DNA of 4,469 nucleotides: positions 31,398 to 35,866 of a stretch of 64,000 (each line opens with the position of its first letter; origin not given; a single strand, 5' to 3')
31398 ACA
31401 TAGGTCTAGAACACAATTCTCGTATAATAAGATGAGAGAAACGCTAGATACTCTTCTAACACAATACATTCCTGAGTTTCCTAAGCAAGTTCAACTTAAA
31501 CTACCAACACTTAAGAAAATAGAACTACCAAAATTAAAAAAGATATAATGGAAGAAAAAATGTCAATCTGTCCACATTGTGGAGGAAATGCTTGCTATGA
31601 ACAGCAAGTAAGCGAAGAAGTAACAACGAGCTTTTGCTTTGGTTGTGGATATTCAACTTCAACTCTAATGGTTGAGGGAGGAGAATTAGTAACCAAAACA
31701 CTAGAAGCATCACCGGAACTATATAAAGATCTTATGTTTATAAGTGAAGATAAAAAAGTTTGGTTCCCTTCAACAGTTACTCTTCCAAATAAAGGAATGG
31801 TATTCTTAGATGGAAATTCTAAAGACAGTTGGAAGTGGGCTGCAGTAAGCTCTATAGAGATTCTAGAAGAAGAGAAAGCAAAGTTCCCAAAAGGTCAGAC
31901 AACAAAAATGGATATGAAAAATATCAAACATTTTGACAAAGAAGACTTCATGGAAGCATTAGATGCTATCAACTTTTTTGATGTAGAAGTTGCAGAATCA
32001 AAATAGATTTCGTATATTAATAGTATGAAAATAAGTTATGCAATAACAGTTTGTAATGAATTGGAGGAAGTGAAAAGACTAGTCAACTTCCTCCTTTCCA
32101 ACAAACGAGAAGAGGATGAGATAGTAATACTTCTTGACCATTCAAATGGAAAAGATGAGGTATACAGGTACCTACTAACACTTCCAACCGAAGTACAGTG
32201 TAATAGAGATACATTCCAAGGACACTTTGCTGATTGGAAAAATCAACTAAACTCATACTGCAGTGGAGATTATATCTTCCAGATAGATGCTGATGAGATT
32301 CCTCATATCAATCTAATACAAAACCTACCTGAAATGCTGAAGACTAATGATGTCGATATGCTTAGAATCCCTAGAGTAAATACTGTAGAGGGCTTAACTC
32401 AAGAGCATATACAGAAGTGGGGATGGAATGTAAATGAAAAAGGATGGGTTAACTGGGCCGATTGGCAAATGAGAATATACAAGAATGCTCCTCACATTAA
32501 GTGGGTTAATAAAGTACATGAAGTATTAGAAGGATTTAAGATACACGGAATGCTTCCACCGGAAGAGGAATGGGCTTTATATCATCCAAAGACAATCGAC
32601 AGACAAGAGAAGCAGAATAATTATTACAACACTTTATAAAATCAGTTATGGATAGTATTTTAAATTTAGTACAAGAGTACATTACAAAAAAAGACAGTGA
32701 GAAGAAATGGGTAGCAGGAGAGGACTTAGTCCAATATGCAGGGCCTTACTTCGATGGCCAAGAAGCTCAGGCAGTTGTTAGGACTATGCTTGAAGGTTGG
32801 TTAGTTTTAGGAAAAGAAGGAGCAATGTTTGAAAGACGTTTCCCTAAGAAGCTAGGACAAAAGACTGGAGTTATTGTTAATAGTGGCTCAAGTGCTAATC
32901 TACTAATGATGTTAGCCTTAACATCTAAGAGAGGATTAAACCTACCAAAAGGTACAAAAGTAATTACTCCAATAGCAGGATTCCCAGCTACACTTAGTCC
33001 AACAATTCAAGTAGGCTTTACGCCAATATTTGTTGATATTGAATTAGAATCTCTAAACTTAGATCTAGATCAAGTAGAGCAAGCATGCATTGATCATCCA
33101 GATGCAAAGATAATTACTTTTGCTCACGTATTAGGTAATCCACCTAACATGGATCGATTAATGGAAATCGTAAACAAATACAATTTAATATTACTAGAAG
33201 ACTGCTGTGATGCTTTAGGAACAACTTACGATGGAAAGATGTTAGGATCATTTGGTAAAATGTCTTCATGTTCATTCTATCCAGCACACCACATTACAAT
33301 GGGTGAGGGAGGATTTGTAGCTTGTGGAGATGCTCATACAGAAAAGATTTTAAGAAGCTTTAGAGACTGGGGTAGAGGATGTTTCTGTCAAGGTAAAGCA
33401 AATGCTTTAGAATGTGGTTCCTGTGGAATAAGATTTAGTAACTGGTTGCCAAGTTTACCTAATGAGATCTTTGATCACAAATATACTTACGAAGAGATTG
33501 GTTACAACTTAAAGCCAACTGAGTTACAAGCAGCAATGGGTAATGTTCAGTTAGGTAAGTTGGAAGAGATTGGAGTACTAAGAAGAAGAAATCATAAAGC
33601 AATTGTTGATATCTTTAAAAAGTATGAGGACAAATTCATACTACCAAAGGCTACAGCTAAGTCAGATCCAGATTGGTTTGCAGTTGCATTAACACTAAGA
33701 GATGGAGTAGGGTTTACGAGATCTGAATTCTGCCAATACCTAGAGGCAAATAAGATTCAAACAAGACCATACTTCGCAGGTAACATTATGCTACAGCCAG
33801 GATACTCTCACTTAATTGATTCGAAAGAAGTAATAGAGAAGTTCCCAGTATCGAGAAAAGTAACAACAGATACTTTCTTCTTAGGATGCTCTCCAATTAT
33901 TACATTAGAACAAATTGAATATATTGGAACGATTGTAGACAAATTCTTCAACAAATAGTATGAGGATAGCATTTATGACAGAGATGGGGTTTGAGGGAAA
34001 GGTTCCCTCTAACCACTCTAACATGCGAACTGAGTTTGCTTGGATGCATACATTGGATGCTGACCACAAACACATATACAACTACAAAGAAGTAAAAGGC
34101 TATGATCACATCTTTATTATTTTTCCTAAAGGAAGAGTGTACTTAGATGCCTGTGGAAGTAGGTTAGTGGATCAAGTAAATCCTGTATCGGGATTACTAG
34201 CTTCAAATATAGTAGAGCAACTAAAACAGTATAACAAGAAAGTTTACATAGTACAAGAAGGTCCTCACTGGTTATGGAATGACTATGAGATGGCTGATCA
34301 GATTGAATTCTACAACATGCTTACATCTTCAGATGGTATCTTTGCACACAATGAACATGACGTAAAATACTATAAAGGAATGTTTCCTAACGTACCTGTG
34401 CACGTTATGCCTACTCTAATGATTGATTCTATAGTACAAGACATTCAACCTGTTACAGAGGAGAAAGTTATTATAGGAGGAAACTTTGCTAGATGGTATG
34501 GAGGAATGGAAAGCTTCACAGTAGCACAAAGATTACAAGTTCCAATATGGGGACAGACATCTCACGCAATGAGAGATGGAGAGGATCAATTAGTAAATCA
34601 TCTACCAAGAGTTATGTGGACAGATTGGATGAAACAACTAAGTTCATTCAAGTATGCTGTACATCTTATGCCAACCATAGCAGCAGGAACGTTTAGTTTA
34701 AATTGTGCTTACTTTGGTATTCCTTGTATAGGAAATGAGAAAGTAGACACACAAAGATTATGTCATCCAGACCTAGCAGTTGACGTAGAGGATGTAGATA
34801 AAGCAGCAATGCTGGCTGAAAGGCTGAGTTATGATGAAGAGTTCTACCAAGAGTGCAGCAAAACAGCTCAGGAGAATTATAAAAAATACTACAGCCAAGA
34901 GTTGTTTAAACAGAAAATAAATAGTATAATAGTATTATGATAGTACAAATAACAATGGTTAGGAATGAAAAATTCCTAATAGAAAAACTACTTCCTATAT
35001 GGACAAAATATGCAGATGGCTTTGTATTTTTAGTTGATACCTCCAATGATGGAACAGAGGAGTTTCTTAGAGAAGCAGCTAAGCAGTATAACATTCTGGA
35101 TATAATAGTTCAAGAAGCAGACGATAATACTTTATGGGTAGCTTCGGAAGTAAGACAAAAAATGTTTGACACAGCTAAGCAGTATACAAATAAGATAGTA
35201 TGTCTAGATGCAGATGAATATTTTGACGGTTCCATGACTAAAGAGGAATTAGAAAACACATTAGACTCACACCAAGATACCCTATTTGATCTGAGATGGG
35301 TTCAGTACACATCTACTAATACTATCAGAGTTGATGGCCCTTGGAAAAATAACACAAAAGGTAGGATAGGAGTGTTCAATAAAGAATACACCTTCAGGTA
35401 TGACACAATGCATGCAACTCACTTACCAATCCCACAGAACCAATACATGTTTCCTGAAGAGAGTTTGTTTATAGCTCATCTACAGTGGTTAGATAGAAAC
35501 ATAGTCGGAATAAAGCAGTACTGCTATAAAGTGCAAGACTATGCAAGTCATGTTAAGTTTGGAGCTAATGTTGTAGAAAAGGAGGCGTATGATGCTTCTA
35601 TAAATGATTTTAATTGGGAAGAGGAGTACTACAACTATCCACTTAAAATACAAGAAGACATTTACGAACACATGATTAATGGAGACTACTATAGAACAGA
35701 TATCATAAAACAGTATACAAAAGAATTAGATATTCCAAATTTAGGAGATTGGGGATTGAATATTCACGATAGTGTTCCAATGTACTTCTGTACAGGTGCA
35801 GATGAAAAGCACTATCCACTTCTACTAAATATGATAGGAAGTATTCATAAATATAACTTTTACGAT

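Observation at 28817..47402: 18.6-kb phage-borne nucleotide-sugar biosynthesis and glycosylation island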

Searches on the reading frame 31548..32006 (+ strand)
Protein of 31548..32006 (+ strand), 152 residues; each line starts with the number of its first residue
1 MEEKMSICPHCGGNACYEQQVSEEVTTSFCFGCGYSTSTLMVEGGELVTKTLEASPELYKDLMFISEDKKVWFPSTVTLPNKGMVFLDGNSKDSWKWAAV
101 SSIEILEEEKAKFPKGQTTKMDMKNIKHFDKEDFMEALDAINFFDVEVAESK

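Call 3: search_protein_families(library=pfam, proteins=[window:31548-32006:+], max_evalue=0.01)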
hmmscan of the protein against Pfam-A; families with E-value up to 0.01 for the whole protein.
window:31548-32006:+ (152 aa): 1 family
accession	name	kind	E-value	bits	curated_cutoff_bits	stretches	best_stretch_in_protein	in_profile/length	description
PF14354.12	Lar_restr_allev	-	0.003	18.2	28.6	1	8-37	6-34/58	Restriction alleviation protein Lar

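Call 8: search_protein_families(library=ncbifam, proteins=[window:31548-32006:+], max_evalue=0.01)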
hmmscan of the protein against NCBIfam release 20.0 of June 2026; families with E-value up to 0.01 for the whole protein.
window:31548-32006:+ (152 aa): 1 family
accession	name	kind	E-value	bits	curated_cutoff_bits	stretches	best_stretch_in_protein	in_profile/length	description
TIGR03655.1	anti_R_Lar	subfamily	0.002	18.4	39.6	1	8-38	4-39/55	Lar family restriction alleviation protein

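Call 51: search_protein_families(library=phrogs, proteins=[window:31548-32006:+], max_evalue=0.001)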
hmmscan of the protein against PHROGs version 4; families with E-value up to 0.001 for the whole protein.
window:31548-32006:+ (152 aa): 0 families

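Call 71: search_protein_families(library=pfam, proteins=[window:31548-32003:+], max_evalue=1)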
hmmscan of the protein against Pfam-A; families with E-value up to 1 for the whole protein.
window:31548-32003:+ (152 aa): 3 families
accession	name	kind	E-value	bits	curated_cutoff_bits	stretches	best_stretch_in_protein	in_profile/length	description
PF14354.12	Lar_restr_allev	-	0.003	18.2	28.6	1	8-37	6-34/58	Restriction alleviation protein Lar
PF09526.16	DUF2387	-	0.11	12.9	25.9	1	7-42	10-45/72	Probable metal-binding protein (DUF2387)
PF23509.1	MSMEG_3727_PQQ-assoc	-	0.21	11.5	27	1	60-99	44-83/152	MSMEG_3727, PQQ-associated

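Call 78: find_homologous_proteins(query=A3, max_evalue=0.001)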
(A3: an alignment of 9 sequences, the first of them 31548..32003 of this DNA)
Query A3 (9 sequences) (152 aa, profile of the alignment): 3837 proteins with E <= 0.001 among 7621 candidates; the best 120 are listed.
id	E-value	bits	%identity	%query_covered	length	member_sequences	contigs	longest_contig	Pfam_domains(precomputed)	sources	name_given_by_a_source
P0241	2.2e-70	253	68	97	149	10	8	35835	-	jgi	jgi:hypothetical protein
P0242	3.7e-70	252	76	100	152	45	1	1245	-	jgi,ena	-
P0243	5.1e-70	252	72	95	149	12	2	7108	-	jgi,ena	jgi:hypothetical protein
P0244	1.4e-69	251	89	99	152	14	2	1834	-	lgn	-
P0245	1.7e-69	250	72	97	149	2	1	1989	-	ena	-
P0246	3.1e-69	249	72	95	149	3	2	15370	-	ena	-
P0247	3.9e-69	249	73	100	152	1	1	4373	-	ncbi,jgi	jgi:hypothetical protein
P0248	4.2e-69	249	72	100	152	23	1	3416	-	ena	-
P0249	4.3e-69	249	72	100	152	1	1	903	-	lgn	-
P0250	4.5e-69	249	72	95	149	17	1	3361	-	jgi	jgi:hypothetical protein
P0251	6.4e-69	248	75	99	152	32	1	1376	-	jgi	-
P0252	9.5e-69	248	74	98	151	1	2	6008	-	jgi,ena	jgi:hypothetical protein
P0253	1.1e-68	248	93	100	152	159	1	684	-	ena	-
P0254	1.4e-68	247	82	98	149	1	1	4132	-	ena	-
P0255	1.6e-68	247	73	99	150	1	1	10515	-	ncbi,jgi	jgi:hypothetical protein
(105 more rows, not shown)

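Call 85: predict_structure(alignment_id=A4)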
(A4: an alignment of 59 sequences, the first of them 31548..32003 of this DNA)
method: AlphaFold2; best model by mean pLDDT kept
length: 152 residues; sequences in the alignment: 59
mean_pLDDT: 89.8   pTM: 0.79
mean pLDDT of the five models: 89.8, 88.3, 88.1, 84.3, 70.8
residues with pLDDT >= 90: 121; 70-90: 21; 50-70: 5; < 50: 5
segments of 3 or more residues with pLDDT < 50: 148-152
pLDDT, mean of each block of 10 residues (from residue 1): 76 88 91 93 94 92 94 93 94 95 93 92 96 94 71 38
secondary structure, 60 per line:
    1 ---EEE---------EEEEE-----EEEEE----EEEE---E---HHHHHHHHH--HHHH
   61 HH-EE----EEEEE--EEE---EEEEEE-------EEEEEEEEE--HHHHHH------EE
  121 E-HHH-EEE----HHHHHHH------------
elements in order: E4-6 E16-20 E26-30 E35-38 H46-54 H57-62 E70-74 E77-79 E83-88 E96-104 H107-112 E119-121 E127-129 H134-140

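Call 88: fold_search(model_id=the predicted structure, library=viral)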
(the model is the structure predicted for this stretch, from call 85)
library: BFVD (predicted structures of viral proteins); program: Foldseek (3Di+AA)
matches with E <= 10: 375; with E <= 0.001: 1
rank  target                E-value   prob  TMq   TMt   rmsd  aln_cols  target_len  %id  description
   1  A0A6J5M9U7            2.3e-16  1.00  0.85  0.83   1.9       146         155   36  Uncharacterized protein [uncultured Caudovirales phage]
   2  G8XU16                4.1e-01  0.12  0.17  0.13  12.0        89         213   11  Envelope glycoprotein UL132 [Simian cytomegalovirus (strain Colburn)]
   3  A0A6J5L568            5.7e-01  0.08  0.15  0.10  11.7       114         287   12  Uncharacterized protein [uncultured Caudovirales phage]
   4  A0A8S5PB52            6.0e-01  0.06  0.17  0.13  17.8       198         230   12  Uncharacterized protein [Myoviridae sp. ctBrv3]
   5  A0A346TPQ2            6.0e-01  0.03  0.13  0.09  18.4       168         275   10  FGF [Mythimna unipuncta nucleopolyhedrovirus]
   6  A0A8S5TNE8            1.1e+00  0.07  0.19  0.22  12.4       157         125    8  Uncharacterized protein [Siphoviridae sp. ctamP19]
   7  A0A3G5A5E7            1.1e+00  0.06  0.19  0.11  13.3       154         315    9  Uncharacterized protein [Hyperionvirus sp.]
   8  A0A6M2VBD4            1.1e+00  0.04  0.14  0.16  13.7       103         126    7  (no name in the UniProt tables at hand)
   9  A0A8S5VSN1            1.2e+00  0.08  0.23  0.26  16.1       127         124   18  (no name in the UniProt tables at hand)
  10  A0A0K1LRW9            1.3e+00  0.15  0.21  0.33   6.5        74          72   11  Uncharacterized protein [Mycobacterium phage Madruga]
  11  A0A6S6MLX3            1.3e+00  0.07  0.19  0.22  13.4       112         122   14  (no name in the UniProt tables at hand)
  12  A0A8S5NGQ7            1.4e+00  0.20  0.22  0.21  10.1       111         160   11  Nucleoporin-like protein [Myoviridae sp. cte0p10]
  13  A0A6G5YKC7            1.5e+00  0.18  0.23  0.37   5.6        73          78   10  (no name in the UniProt tables at hand)
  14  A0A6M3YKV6            1.6e+00  0.16  0.25  0.33  12.0        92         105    6  (no name in the UniProt tables at hand)
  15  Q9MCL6                1.6e+00  0.13  0.16  0.29   5.2        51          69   12  ORF14 [Streptococcus phage 7201]
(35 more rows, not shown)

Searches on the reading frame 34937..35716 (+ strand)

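Call 71: search_protein_families(library=pfam, proteins=[window:34937-35716:+], max_evalue=1)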
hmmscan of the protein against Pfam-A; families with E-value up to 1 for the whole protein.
window:34937-35716:+ (260 aa): 3 families
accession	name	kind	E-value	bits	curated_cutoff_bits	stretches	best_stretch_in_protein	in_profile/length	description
PF00535.33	Glycos_transf_2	-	0.00069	20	23.3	1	23-158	24-156/168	Glycosyl transferase family 2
PF13704.12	Glyco_tranf_2_4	-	0.0012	19.7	27.5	1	9-99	1-87/98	Glycosyl transferase family 2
PF00831.28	Ribosomal_L29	-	0.056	13.9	24.5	1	100-129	6-37/57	Ribosomal L29 protein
